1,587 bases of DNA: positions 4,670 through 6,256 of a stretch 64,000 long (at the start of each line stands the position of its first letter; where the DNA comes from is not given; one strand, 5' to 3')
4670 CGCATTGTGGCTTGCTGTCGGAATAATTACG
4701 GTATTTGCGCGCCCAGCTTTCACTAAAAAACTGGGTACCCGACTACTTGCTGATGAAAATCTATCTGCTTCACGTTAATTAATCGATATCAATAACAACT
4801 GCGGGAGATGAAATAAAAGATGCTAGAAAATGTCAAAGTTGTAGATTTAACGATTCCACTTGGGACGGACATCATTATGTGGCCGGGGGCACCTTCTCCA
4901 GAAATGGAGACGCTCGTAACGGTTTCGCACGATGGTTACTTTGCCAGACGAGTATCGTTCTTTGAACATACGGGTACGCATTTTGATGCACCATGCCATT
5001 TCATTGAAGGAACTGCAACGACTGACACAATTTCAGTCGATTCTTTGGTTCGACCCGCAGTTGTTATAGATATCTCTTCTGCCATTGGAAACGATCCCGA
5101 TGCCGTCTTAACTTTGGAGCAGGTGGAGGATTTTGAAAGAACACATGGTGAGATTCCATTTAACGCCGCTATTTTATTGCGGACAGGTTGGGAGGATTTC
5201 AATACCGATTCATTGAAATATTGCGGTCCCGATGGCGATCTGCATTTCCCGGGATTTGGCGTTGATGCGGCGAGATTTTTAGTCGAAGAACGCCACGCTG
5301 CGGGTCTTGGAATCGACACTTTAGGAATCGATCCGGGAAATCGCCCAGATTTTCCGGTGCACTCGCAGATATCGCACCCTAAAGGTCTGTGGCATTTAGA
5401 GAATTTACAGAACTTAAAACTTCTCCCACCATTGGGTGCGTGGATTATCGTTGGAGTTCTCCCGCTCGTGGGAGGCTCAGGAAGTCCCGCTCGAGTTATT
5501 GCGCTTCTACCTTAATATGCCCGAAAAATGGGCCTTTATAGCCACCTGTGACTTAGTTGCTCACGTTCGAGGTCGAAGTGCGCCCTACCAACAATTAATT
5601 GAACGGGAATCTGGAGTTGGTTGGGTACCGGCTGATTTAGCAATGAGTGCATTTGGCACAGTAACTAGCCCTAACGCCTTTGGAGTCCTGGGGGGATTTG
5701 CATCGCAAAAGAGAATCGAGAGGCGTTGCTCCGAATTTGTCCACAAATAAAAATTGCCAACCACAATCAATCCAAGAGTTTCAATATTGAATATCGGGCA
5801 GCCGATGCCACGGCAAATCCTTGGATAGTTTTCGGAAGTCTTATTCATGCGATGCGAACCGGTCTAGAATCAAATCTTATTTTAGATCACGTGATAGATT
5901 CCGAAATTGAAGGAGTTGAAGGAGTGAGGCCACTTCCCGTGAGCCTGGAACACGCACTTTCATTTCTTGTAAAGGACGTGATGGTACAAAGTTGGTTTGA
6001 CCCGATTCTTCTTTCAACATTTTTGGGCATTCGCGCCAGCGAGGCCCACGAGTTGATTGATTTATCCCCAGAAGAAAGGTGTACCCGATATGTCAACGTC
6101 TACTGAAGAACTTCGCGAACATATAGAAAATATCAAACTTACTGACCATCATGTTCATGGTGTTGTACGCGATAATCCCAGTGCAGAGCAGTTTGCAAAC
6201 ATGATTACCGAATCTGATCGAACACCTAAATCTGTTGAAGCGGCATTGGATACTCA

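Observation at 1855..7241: Split FluG/NodGS-like module: GS-like ligase, APC permease, cyclase-family hydrolase, second GS-like gene and amidohydrolase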

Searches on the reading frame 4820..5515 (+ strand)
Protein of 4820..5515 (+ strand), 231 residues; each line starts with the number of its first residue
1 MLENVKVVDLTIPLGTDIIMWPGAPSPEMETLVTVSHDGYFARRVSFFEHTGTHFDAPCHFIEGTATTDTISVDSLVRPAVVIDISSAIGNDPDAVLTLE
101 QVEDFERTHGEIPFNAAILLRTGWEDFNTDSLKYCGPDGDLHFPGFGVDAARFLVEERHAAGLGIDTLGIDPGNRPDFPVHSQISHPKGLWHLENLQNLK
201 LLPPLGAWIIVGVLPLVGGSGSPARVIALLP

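Call 4: search_protein_families(library=pfam, proteins=[window:4820-5515:+], max_evalue=0.01)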
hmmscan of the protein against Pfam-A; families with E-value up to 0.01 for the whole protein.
window:4820-5515:+ (231 aa): 1 family
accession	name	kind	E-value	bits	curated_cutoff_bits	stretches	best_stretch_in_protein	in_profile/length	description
PF04199.19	Cyclase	-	2e-40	138.7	23.1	1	8-172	1-142/142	Putative cyclase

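Call 5: search_protein_families(library=ncbifam, proteins=[window:4820-5515:+], max_evalue=0.01)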
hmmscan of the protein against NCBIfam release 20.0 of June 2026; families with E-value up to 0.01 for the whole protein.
window:4820-5515:+ (231 aa): 1 family
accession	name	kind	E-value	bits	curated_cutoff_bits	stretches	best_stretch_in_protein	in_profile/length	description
TIGR03035.1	trp_arylform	equivalog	2.7e-12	47.1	223.05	1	7-196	2-172/206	arylformamidase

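Call 8: search_solved_structures(query=window:4820-5515:+, max_evalue=0.001, show_alignments=2)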
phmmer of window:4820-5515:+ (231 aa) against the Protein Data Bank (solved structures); distinct sequences matched with E-value up to 0.001: 9.
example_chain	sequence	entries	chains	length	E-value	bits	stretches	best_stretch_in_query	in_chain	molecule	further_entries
8f9x_A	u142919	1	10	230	4.5e-37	130.9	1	7-229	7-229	Cyclase family protein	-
5nmp_A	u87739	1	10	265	9.7e-36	126.5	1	36-230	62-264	Isatin hydrolase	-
5nnb_A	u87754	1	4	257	6.3e-35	123.8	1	5-230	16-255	isatin hydrolase A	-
5nna_A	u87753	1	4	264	6.9e-35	123.7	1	5-230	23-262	isatin hydrolase A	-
4j0n_A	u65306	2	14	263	9.2e-30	106.9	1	5-231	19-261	Isatin hydrolase B | Putative uncharacterized protein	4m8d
8hmo_A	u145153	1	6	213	8.9e-19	70.9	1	6-229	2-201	Metal-dependent hydrolase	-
1r61_A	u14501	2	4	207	3e-18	69.2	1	5-227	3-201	metal-dependent hydrolase | Hydrolase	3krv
4co9_A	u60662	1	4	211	1.5e-10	43.9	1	4-226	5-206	KYNURENINE FORMAMIDASE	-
4cz1_A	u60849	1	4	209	1.8e-10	43.8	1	5-226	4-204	KYNURENINE FORMAMIDASE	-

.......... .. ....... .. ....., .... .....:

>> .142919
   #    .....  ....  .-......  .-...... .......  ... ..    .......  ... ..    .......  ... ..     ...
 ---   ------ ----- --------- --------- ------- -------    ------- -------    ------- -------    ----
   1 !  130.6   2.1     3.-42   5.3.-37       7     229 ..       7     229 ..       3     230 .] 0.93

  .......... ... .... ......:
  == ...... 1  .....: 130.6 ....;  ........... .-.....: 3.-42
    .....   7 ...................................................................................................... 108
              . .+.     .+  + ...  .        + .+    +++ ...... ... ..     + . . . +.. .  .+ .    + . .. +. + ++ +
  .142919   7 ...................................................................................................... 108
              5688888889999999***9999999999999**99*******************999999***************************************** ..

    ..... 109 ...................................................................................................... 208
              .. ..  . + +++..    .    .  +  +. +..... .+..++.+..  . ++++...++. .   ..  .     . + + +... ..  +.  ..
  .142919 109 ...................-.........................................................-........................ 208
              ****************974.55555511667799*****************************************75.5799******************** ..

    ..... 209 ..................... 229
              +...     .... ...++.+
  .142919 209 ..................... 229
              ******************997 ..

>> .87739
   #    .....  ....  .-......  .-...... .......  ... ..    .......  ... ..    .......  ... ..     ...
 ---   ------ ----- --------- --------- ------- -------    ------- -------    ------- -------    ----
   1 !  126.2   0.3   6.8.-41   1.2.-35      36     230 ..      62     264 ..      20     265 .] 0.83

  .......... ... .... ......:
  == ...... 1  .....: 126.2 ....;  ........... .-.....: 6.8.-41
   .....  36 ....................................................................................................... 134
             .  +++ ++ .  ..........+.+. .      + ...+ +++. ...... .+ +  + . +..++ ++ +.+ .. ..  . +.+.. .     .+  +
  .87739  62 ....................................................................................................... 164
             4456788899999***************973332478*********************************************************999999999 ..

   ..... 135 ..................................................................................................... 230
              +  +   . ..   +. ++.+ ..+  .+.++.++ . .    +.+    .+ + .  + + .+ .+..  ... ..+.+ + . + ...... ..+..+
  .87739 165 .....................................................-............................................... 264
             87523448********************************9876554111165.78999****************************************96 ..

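Call 42: search_dna_similar(query=window:4820-5515:+, collection=plasmids, mode=protein, max_evalue=1e-20, max_rows=25)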
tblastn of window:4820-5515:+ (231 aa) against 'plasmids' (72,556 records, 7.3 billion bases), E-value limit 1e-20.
Records with a match: 132; places in all: 152; records where one place covers at least 80% of the query: 123.
Best place of each record, by identity: <60% 132.
By first word of the organism name: Thermus 17; Sulfitobacter 15; Lactiplantibacillus 13; Sphingobium 10; Pediococcus 10; Roseibium 6; Streptomyces 6; Novosphingobium 4; Sinorhizobium 4; Labrenzia 4; and 29 more.
By predicted mobility (MOB-suite, as given by PLSDB): non-mobilizable 101; mobilizable 23; conjugative 8.
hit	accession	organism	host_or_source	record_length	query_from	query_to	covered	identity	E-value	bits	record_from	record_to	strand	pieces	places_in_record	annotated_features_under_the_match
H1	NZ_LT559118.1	Nonomuraea gerenzanensis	-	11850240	5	231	98%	42.1%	8e-30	123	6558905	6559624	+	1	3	none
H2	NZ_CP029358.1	Azospirillum thermophilum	cell culture,hot spring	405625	5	231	98%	41.4%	3e-31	127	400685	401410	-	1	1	cyclase family protein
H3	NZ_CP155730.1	Sagittula stellata E-37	Pure Culture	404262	4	230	98%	41.4%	1e-27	117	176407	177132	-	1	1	cyclase family protein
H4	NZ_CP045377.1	Sulfitobacter sp. THAF37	pure culture,Surface of a polyethylene ...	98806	4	230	98%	40.6%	2e-26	114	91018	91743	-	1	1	cyclase family protein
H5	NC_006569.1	Ruegeria pomeroyi DSS-3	-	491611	5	230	98%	40.7%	1e-26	114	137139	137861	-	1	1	cyclase family protein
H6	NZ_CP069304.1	Shinella sp. PSBB067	monoisolate,Minnesota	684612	5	230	98%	40.5%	6e-28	118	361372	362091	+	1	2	cyclase family protein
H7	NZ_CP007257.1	Rhodococcus erythropolis R138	Hydroponic pots with potatoes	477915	5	230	98%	40.2%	9e-28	117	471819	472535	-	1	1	cyclase family protein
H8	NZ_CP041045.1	Paracoccus sp. AK26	pure culture,Hexachlorocyclohexane ...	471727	6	230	97%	40.0%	2e-35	139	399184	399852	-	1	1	cyclase family protein | cytochrome b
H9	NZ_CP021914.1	Sagittula sp. P11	cell culture,sulfidic waters (60 m) ...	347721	6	229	97%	40.1%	3e-28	119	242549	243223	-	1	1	cyclase family protein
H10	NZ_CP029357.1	Azospirillum thermophilum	cell culture,hot spring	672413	5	230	98%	39.7%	5e-28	118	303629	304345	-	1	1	cyclase family protein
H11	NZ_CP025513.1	Neorhizobium sp. SOG26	Oryza glumipatula,Whole ...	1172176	4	230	98%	39.1%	4e-29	121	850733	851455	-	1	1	none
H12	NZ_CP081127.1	Sulfitobacter sp. W002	-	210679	5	231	98%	38.9%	2e-24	107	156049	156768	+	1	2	cyclase family protein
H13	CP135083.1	Agrobacterium pusense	Single cell,Heavy rainforest soil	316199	6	230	97%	38.9%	2e-30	125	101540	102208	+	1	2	record has no annotation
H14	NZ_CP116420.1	Sulfitobacter faviae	Hexacorallia,culture,Cold water coral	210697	5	231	98%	38.5%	2e-23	105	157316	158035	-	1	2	cyclase family protein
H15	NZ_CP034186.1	Deinococcus psychrotolerans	whole organism,R2A medium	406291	4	230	98%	38.4%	2e-28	119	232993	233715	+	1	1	cyclase family protein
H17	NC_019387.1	Thermus oshimai JL-2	-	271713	6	207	87%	43.1%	2e-44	165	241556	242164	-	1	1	cyclase family protein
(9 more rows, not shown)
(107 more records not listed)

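Call 43: get_annotated_region(hit=H7, flank=7000)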
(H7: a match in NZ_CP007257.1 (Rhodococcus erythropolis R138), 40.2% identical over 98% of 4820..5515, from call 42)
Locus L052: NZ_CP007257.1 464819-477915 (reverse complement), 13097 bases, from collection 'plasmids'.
description: Rhodococcus erythropolis R138 plasmid pLRE138, complete sequence
organism: Rhodococcus erythropolis R138 (NCBI taxid 1289591)
taxonomy: Bacteria; Actinomycetota; Actinomycetes; Mycobacteriales; Nocardiaceae; Rhodococcus; Rhodococcus erythropolis; Rhodococcus erythropolis R138
host: -; source: Hydroponic pots with potatoes; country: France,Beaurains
typing (MOB-suite, as given by PLSDB): mobilizable; relaxase MOBP,MOBP
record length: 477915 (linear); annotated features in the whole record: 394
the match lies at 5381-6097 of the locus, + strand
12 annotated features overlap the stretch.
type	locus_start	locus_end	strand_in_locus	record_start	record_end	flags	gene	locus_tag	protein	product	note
CDS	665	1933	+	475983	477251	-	-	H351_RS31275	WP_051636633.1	MFS transporter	GO:0055085 - transmembrane transport [Evidence IEA]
CDS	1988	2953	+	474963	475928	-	-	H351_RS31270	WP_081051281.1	MBL fold metallo-hydrolase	-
CDS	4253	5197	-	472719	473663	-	-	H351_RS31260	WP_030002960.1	LysR family transcriptional regulator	-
CDS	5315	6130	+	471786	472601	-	-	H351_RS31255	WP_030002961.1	cyclase family protein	-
CDS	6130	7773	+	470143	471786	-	-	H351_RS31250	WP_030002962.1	thiamine pyrophosphate-binding protein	-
CDS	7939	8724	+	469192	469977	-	-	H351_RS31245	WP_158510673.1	ABC transporter permease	-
CDS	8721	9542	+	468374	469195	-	-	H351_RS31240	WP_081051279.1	ABC transporter permease subunit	GO:0055085 - transmembrane transport [Evidence IEA]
CDS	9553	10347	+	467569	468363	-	-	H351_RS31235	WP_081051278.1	ABC transporter ATP-binding protein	-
CDS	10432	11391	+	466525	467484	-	-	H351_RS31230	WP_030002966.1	ABC transporter substrate-binding protein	-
CDS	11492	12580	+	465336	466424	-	-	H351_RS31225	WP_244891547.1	thiolase family protein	-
CDS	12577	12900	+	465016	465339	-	-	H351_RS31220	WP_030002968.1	zinc ribbon domain-containing protein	-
CDS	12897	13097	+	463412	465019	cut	-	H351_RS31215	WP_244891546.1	ATP-dependent acyl-CoA ligase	GO:0006633 - fatty acid biosynthetic process [Evidence IEA]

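Call 44: get_annotated_region(hit=H2, flank=7000)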
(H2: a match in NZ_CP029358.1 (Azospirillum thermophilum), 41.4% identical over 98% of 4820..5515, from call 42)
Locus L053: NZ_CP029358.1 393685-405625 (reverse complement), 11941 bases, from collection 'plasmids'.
description: Azospirillum thermophilum strain CFH 70021 plasmid unnamed3
organism: Azospirillum thermophilum (NCBI taxid 2202148)
taxonomy: Bacteria; Pseudomonadota; Alphaproteobacteria; Rhodospirillales; Azospirillaceae; Azospirillum; Azospirillum thermophilum
host: -; source: cell culture,hot spring; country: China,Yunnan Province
typing (MOB-suite, as given by PLSDB): non-mobilizable
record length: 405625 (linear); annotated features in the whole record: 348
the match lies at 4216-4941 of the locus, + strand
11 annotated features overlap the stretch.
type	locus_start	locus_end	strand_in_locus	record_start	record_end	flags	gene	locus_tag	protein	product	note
CDS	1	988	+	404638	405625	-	-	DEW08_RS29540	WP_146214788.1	ABC transporter ATP-binding protein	-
CDS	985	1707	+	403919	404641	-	-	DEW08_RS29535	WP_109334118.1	ABC transporter ATP-binding protein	-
CDS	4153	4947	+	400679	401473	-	-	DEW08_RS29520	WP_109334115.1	cyclase family protein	-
CDS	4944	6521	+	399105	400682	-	-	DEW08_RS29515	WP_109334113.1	ATP-dependent acyl-CoA ligase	GO:0006633 - fatty acid biosynthetic process [Evidence IEA]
CDS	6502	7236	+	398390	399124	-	-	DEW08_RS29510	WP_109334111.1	SDR family NAD(P)-dependent oxidoreductase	-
CDS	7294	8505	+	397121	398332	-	-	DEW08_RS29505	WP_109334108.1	DNA polymerase IV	GO:0006281 - DNA repair [Evidence IEA]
CDS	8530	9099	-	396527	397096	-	-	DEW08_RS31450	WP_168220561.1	methyl-accepting chemotaxis protein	GO:0007165 - signal transduction [Evidence IEA]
CDS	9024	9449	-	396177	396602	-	-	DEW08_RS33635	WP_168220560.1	hypothetical protein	-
CDS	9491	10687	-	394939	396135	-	-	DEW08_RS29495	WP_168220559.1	HAMP domain-containing protein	GO:0007165 - signal transduction [Evidence IEA]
CDS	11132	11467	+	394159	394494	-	-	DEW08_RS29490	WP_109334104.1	DUF2892 domain-containing protein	-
CDS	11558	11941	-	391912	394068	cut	uvrB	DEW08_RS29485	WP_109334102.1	excinuclease ABC subunit UvrB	GO:0006289 - nucleotide-excision repair [Evidence IEA]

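Call 45: get_annotated_region(hit=H17, flank=7000)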
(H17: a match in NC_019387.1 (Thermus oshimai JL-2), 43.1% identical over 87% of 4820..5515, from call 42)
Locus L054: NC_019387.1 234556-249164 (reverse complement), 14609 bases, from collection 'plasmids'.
description: Thermus oshimai JL-2 plasmid pTHEOS01, complete sequence
organism: Thermus oshimai JL-2 (NCBI taxid 751945)
taxonomy: Bacteria; Deinococcota; Deinococci; Thermales; Thermaceae; Thermus; Thermus oshimai; Thermus oshimai JL-2
host: -; source: -; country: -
typing (MOB-suite, as given by PLSDB): non-mobilizable; replicon rep_cluster_1062
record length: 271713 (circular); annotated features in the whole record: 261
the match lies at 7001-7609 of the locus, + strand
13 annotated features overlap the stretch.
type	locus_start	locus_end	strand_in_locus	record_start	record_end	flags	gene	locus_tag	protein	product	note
CDS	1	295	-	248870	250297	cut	-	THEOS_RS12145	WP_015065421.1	CoA-acylating methylmalonate-semialdehyde dehydrogenase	-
CDS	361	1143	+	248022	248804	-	-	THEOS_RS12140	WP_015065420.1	SDR family oxidoreductase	-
CDS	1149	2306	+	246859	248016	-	-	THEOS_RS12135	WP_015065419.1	M20 family metallopeptidase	-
CDS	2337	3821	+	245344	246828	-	-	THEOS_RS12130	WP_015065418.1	ABC transporter substrate-binding protein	-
CDS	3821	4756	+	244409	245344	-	-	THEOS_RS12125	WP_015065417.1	ABC transporter permease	GO:0055085 - transmembrane transport [Evidence IEA]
CDS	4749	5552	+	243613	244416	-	-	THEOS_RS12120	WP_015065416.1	ABC transporter permease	-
CDS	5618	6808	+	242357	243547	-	-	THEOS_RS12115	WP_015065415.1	ATP-binding protein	-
CDS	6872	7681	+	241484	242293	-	-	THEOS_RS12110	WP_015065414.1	cyclase family protein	-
CDS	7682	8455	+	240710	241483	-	-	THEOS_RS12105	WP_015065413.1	ABC transporter ATP-binding protein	-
CDS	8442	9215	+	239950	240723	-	-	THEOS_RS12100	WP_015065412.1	ABC transporter permease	-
CDS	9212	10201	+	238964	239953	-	-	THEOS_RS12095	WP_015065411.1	ABC transporter substrate-binding protein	-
CDS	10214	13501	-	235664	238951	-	-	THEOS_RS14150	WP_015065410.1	efflux RND transporter permease subunit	-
CDS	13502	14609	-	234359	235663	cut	-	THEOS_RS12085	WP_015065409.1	efflux RND transporter periplasmic adaptor subunit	GO:0006810 - transport [Evidence IEA]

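Call 90: find_homologous_proteins(query=window:4820-5515:+, max_evalue=1e-30)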
Query window:4820-5515:+ (231 aa): 1295 proteins with E <= 1e-30 among 2579 candidates; the best 120 are listed.
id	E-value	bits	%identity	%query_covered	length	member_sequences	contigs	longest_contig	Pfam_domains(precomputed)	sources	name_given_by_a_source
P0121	2.6e-148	510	96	100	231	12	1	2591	PF04199.20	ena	-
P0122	1.3e-143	495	92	100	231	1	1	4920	PF04199.20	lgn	-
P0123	2.7e-139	480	90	100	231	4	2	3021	PF04199.20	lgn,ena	-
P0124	1.7e-128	445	83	100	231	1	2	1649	PF04199.20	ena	-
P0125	3.0e-127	441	83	100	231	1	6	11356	PF04199.20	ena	-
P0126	2.8e-126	438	82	100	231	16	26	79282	PF04199.20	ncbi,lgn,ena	-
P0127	3.3e-126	438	81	100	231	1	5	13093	PF04199.20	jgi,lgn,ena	-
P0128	3.4e-126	438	81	100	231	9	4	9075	PF04199.20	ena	-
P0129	5.8e-126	437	81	100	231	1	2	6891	PF04199.20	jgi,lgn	-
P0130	6.3e-126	437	81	100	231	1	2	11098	PF04199.20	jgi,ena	-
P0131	6.4e-126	437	81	100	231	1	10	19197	PF04199.20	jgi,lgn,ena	-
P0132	1.1e-125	436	81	100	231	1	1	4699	PF04199.20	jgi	jgi:kynurenine formamidase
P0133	1.7e-125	435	81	100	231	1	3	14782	PF04199.20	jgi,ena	-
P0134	1.7e-125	435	81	100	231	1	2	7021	PF04199.20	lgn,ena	-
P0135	4.6e-125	434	81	100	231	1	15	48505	PF04199.20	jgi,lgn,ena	jgi:kynurenine formamidase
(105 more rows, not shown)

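Call 91: find_encoding_contigs(protein=P0121, flank=6000, max_places=4)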
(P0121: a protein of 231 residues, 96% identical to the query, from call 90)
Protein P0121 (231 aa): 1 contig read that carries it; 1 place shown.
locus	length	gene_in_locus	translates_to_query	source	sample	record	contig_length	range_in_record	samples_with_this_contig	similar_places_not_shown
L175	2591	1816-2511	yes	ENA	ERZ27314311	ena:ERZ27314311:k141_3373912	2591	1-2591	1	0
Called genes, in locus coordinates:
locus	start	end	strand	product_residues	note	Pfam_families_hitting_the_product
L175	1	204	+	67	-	?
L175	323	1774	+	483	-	PF13520:AA_permease_2, PF00324:AA_permease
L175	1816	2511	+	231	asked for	PF04199:Cyclase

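Call 92: find_encoding_contigs(protein=P0122, flank=6000, max_places=4)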
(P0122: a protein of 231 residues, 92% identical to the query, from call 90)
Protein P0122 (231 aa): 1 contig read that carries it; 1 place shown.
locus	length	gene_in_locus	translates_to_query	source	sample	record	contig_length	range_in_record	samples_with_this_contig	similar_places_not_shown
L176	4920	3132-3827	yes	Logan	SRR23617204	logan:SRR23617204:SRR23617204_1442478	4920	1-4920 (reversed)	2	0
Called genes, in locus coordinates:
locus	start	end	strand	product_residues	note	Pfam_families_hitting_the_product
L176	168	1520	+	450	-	PF16952:Gln-synt_N_2, PF00120:Gln-synt_C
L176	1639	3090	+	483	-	PF13520:AA_permease_2, PF00324:AA_permease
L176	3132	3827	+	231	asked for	PF04199:Cyclase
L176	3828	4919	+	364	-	?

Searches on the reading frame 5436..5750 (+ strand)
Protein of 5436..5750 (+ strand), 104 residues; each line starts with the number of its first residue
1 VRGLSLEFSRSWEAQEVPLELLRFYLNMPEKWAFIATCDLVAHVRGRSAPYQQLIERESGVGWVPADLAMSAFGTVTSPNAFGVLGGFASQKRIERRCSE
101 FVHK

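Call 4: search_protein_families(library=pfam, proteins=[window:5436-5750:+], max_evalue=0.01)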
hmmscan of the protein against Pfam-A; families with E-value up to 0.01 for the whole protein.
window:5436-5750:+ (104 aa): 1 family
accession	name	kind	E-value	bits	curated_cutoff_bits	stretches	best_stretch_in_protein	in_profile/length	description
PF16952.10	Gln-synt_N_2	-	6.6e-05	23.1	35.7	1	36-86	21-72/112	Glutamine synthetase N-terminal domain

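Call 5: search_protein_families(library=ncbifam, proteins=[window:5436-5750:+], max_evalue=0.01)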
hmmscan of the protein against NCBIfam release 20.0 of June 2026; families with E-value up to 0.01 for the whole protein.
window:5436-5750:+ (104 aa): 0 families

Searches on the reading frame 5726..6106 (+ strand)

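Call 4: search_protein_families(library=pfam, proteins=[window:5726-6106:+], max_evalue=0.01)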
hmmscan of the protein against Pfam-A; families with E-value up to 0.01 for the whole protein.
window:5726-6106:+ (126 aa): 1 family
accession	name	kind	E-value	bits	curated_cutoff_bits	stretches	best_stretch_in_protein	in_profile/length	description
PF00120.29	Gln-synt_C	-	1.8e-13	50.7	24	1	8-110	226-332/344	Glutamine synthetase, catalytic domain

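Call 5: search_protein_families(library=ncbifam, proteins=[window:5726-6106:+], max_evalue=0.01)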
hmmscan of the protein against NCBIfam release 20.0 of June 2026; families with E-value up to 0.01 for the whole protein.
window:5726-6106:+ (126 aa): 4 families
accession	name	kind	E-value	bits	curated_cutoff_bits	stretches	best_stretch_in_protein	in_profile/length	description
TIGR00653.1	GlnA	equivalog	4e-08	32.4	429.15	1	7-110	337-448/462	type I glutamate--ammonia ligase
NF045547.1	GGputSyn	equivalog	4.4e-08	32.3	650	1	11-110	324-430/438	gamma-glutamylputrescine synthetase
TIGR03105.1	gln_synth_III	equivalog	1.4e-05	23.9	469.6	1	20-109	327-420/435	type III glutamate--ammonia ligase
NF007006.0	PRK09469.1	equivalog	0.0052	15.4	845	1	7-81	343-422/469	glutamate--ammonia ligase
